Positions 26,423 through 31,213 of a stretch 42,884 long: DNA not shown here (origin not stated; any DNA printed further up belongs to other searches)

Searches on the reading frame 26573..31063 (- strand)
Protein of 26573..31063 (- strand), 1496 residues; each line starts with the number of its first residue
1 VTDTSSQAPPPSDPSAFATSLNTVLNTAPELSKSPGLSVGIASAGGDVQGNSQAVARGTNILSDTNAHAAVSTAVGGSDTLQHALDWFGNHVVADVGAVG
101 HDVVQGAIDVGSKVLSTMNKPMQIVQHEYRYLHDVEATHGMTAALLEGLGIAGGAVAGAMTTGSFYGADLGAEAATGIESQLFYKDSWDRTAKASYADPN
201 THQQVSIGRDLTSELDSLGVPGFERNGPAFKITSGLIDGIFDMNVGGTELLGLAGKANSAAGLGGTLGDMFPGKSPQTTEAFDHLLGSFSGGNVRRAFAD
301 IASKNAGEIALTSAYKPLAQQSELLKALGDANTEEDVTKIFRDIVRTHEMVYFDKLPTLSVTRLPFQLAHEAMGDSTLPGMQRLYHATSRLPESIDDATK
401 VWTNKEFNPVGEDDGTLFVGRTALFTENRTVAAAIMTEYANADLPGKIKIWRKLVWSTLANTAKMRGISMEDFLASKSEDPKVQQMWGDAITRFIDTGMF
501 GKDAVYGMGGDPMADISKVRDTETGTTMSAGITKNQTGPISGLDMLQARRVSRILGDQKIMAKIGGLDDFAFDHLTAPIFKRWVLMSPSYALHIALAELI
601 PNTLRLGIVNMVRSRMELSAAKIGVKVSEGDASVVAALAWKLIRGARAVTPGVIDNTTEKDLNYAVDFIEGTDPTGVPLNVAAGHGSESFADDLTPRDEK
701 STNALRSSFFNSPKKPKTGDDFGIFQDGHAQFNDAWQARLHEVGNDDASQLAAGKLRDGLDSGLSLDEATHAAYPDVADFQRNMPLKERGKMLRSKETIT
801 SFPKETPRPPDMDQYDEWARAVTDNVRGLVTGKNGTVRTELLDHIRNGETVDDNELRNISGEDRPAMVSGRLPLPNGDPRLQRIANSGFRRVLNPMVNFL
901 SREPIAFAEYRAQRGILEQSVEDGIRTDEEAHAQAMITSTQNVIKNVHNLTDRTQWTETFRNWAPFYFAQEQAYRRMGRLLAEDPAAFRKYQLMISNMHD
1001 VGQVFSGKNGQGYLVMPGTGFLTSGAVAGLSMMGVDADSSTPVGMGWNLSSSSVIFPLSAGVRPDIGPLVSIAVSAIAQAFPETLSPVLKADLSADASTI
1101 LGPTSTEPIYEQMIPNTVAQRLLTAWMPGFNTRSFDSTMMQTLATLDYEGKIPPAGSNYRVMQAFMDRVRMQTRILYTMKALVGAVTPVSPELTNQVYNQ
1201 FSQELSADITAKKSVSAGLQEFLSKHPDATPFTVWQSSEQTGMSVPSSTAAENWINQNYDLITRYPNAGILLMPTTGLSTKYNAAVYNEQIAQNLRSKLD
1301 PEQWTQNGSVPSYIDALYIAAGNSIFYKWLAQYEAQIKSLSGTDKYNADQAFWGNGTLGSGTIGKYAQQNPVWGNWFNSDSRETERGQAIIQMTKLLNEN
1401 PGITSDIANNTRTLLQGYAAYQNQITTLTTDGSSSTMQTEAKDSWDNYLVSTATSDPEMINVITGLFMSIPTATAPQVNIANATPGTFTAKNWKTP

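Call 7: search_protein_families(library=pfam, proteins=[window:26573-31063:-], max_evalue=0.01)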
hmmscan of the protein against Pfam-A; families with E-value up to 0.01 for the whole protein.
window:26573-31063:- (1496 aa): 0 families

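Call 23: search_protein_families(library=phrogs, proteins=[window:26573-31063:-], max_evalue=0.01)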
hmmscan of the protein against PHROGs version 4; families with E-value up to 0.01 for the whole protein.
window:26573-31063:- (1496 aa): 0 families

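Call 60: search_solved_structures(query=window:26573-31063:-, max_evalue=1)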
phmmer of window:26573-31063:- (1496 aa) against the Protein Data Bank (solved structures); distinct sequences matched with E-value up to 1: 1.
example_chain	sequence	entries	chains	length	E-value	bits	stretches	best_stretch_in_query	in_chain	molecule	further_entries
4v8p_BX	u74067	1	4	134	0.15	13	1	549-634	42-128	60S RIBOSOMAL PROTEIN L32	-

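Call 79: search_protein_families(library=ncbifam, proteins=[window:26573-31063:-], max_evalue=0.05)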
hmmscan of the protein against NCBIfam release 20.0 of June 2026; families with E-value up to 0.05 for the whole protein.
window:26573-31063:- (1496 aa): 0 families
